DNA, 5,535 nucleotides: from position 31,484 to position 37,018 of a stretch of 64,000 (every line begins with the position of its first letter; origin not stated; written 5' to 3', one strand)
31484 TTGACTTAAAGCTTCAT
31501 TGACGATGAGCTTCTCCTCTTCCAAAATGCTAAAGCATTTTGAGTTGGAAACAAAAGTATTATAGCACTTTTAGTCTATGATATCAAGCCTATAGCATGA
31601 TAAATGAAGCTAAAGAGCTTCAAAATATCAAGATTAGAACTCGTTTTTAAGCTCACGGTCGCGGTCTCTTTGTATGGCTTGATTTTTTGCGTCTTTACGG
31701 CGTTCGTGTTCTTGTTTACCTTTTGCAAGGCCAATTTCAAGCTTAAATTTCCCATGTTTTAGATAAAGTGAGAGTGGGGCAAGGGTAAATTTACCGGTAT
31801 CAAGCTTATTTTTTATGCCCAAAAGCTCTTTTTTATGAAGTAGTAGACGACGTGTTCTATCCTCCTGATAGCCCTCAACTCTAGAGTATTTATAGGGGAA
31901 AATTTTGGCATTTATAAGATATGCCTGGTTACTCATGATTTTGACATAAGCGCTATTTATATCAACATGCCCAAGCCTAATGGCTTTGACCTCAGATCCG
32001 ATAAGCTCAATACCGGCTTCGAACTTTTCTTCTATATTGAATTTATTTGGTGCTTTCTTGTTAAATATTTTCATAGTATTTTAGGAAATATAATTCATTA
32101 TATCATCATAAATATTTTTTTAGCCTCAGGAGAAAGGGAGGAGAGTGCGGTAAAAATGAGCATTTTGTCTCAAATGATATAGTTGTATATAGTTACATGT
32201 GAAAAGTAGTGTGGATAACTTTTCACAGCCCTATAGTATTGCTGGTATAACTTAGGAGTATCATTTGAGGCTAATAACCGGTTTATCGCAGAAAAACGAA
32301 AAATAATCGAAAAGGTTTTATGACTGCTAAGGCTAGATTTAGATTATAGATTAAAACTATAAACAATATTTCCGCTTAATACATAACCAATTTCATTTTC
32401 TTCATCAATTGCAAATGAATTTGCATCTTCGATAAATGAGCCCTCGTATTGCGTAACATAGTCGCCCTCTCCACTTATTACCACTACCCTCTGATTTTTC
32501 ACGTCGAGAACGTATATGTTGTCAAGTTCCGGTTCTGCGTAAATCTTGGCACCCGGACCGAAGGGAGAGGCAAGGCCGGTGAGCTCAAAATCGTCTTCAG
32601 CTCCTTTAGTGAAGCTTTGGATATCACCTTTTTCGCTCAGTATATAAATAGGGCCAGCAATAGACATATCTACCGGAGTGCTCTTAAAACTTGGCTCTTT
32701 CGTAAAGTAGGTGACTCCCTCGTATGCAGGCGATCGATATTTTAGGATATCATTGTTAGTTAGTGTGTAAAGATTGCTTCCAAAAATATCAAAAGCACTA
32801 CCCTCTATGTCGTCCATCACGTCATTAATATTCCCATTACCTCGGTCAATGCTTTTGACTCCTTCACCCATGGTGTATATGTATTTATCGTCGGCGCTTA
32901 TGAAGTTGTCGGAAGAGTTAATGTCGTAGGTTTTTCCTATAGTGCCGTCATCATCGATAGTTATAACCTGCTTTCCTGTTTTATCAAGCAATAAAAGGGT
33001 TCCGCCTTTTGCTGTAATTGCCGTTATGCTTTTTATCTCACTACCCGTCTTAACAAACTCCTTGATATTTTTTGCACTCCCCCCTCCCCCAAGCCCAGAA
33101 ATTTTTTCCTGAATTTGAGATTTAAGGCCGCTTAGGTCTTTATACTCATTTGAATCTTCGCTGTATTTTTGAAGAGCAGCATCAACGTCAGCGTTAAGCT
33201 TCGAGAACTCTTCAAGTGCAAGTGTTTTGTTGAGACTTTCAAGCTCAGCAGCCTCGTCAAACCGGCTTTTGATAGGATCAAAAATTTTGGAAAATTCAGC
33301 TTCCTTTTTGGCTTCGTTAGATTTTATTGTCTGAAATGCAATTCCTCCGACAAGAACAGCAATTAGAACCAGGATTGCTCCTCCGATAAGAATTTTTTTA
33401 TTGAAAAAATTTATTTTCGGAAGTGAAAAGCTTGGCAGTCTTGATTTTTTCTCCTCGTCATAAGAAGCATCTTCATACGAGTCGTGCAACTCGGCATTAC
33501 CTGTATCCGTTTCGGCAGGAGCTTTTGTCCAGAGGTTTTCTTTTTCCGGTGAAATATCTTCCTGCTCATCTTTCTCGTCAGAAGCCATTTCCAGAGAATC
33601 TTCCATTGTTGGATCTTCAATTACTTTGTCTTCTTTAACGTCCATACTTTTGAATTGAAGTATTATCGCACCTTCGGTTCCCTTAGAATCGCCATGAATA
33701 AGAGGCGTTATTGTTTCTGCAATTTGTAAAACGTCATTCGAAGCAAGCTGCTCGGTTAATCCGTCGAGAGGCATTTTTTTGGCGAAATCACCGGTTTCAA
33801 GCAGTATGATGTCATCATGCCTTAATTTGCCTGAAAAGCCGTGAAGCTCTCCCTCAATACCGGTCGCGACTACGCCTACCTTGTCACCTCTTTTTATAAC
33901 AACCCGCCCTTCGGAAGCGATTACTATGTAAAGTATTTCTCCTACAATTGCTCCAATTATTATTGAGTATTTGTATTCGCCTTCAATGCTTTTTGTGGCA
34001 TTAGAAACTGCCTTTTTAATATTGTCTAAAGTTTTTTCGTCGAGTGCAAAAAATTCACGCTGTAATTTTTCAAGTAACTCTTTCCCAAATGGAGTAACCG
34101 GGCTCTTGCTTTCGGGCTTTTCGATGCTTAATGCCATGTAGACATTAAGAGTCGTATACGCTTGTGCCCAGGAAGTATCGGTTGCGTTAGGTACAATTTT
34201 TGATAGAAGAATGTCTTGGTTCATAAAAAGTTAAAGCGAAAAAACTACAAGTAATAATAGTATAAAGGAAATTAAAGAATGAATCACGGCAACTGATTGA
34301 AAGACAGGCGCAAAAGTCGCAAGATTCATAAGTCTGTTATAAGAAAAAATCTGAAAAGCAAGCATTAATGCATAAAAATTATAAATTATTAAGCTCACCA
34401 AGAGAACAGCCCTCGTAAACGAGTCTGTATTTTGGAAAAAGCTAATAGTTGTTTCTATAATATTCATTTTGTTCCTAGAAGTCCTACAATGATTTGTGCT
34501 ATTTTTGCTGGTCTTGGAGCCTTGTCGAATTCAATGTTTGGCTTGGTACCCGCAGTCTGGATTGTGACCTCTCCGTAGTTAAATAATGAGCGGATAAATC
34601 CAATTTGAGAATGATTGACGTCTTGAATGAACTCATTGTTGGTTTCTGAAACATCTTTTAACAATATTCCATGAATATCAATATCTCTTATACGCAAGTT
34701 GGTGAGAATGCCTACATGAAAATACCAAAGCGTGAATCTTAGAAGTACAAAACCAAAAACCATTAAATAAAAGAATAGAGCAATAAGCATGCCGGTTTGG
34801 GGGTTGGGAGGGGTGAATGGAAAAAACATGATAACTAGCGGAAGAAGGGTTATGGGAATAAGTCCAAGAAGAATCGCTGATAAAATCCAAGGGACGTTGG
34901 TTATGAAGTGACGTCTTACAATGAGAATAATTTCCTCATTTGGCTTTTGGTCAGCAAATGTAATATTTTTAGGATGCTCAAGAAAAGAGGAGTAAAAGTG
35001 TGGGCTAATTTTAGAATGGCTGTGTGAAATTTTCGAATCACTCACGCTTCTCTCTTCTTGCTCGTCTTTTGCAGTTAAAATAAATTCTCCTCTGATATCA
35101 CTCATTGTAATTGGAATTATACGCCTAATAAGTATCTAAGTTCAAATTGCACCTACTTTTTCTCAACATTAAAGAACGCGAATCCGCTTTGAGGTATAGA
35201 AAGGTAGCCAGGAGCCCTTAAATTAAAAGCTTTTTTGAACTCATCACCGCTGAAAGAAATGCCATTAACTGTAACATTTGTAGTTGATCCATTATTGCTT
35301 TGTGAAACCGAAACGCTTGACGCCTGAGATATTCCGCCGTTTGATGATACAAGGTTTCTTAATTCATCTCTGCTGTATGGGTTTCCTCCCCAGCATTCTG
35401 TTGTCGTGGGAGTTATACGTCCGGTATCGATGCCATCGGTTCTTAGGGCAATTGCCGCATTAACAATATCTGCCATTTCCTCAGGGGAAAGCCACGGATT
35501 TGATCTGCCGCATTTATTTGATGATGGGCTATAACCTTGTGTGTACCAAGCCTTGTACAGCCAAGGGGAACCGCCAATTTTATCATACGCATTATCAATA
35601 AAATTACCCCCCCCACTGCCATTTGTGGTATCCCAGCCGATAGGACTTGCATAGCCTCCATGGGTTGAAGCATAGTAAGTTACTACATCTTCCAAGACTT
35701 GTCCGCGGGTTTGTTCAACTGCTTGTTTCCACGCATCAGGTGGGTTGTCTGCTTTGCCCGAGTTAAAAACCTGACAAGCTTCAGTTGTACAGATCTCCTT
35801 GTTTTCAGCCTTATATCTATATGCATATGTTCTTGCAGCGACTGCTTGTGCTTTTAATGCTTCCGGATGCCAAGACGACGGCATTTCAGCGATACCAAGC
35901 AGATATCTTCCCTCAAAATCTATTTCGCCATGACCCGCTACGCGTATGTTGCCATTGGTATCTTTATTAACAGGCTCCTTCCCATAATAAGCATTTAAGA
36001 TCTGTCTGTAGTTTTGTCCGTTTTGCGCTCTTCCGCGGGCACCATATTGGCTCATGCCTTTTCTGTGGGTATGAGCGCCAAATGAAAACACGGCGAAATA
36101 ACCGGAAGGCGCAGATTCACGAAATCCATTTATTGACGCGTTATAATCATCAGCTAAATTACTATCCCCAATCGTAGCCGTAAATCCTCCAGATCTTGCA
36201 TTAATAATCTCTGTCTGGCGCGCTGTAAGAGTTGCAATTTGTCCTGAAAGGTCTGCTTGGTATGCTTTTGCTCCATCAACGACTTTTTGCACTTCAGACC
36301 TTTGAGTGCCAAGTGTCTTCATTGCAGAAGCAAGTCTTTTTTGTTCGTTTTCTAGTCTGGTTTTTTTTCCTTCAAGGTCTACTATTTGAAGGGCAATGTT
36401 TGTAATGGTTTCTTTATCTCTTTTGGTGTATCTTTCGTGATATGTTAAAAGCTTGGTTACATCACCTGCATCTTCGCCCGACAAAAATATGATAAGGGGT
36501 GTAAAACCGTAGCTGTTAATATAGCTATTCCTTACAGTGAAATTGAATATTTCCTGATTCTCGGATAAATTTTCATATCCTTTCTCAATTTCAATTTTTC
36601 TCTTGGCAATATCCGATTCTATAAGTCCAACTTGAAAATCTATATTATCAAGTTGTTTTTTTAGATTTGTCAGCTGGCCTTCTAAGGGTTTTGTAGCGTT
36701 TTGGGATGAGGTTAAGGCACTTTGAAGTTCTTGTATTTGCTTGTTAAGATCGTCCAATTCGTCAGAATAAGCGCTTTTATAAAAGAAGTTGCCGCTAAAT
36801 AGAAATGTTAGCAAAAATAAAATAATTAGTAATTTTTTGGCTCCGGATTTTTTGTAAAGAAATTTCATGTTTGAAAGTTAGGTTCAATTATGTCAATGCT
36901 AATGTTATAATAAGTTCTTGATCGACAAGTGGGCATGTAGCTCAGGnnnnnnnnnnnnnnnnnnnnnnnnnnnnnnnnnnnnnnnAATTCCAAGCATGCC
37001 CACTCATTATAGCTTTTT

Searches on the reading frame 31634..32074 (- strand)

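Call 7: search_protein_families(library=pfam, proteins=[window:31634-32074:-], max_evalue=0.001)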
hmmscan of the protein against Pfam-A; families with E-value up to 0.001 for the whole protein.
window:31634-32074:- (146 aa): 1 family
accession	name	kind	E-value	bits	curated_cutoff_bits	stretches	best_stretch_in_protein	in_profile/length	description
PF01668.23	SmpB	-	8.3e-44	149.4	27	1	5-144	4-143/143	SmpB protein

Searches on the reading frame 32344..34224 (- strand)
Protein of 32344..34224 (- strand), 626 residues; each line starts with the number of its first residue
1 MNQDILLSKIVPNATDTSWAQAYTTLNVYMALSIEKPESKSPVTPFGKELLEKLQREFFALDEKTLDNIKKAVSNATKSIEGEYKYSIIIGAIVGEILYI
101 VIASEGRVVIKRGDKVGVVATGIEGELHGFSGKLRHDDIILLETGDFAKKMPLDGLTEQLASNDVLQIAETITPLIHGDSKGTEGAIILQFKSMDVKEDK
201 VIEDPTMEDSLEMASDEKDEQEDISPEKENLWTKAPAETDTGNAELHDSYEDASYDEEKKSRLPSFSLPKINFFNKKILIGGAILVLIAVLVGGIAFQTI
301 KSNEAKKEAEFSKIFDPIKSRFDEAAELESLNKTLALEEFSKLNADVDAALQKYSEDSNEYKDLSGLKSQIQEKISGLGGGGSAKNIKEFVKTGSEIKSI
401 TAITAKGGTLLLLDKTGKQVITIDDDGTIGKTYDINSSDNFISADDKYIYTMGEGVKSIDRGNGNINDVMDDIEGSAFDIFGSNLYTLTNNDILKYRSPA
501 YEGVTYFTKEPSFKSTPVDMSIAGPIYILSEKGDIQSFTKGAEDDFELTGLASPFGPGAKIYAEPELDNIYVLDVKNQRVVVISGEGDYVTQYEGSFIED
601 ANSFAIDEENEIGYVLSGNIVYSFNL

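Call 7: search_protein_families(library=pfam, proteins=[window:32344-34224:-], max_evalue=0.001)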
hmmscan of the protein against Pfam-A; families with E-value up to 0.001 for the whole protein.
window:32344-34224:- (626 aa): 0 families

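Call 80: search_protein_families(library=pfam, proteins=[window:32344-34224:-], max_evalue=0.01)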
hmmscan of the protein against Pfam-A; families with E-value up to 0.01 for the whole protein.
window:32344-34224:- (626 aa): 1 family
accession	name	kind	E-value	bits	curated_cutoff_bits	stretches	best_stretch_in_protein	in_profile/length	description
PF13273.12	DUF4064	-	0.0031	18.1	32.1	0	279-324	10-42/102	Protein of unknown function (DUF4064)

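Call 99: search_protein_families(library=ncbifam, proteins=[window:32344-34224:-], max_evalue=0.01)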
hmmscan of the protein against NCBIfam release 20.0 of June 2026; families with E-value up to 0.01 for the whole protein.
window:32344-34224:- (626 aa): 0 families

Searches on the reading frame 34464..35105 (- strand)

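Call 7: search_protein_families(library=pfam, proteins=[window:34464-35105:-], max_evalue=0.001)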
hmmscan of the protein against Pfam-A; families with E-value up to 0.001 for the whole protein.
window:34464-35105:- (213 aa): 1 family
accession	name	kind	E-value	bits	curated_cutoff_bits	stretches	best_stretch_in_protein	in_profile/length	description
PF03703.20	bPH_2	-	5.7e-05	23.7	22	1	145-206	17-78/78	Bacterial PH domain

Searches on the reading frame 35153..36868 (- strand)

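Call 8: search_protein_families(library=pfam, proteins=[window:35153-36868:-], max_evalue=0.001)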
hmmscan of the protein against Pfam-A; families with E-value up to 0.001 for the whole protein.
window:35153-36868:- (571 aa): 1 family
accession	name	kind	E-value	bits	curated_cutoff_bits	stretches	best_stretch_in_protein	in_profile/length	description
PF08486.15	SpoIID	-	7.5e-20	71.8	23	1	327-392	23-95/97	Stage II sporulation protein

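Call 99: search_protein_families(library=ncbifam, proteins=[window:35153-36868:-], max_evalue=0.01)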
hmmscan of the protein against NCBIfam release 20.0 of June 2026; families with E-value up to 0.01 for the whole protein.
window:35153-36868:- (571 aa): 13 families
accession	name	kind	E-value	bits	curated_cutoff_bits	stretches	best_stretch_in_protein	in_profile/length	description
TIGR02669.1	SpoIID_LytB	domain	7.9e-29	101.4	83.3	2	321-407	10-104/270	SpoIID/LytB domain-containing protein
TIGR02870.1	spore_II_D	equivalog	1.8e-17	63.5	234.75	2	322-391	77-168/338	stage II sporulation protein D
NF006543.0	PRK09039.1-2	equivalog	4.1e-06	26.9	305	1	13-96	28-114/350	peptidoglycan -binding protein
TIGR02169.1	SMC_prok_A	equivalog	7.1e-06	24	729.4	1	32-106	851-925/1165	chromosome segregation protein SMC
NF006542.0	PRK09039.1-1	equivalog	0.00012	21.1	388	1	13-96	27-113/627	peptidoglycan -binding protein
NF047408.1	SA0632_fam_LP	equivalog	0.00014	21.5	70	0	11-77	2-63/68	SA0632 family lipoprotein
NF052320.1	Cbp1_fam_LP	subfamily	0.00072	19.1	90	1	36-104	95-163/286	Cbp1 family collagen-binding glycoprotein adhesin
NF008644.1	PRK11637.1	equivalog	0.00072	18.6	270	1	40-223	15-194/385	murein hydrolase activator EnvC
NF045487.1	ASRP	equivalog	0.0012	17.5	300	0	36-103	383-447/593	archaea-specific SMC-related protein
TIGR04523.1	Mplasa_alph_rch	subfamily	0.0023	15.9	270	0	32-96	380-444/745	helix-rich protein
TIGR02168.1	SMC_prok_B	equivalog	0.0036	15.1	567.35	0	36-220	295-467/1181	chromosome segregation protein SMC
NF003034.1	PRK03918.1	equivalog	0.0047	15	700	1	37-187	294-432/878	DNA double-strand break repair ATPase Rad50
NF038350.1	taxis_HmpF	equivalog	0.0063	14.9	200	0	160-220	236-296/553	pilus motility taxis protein HmpF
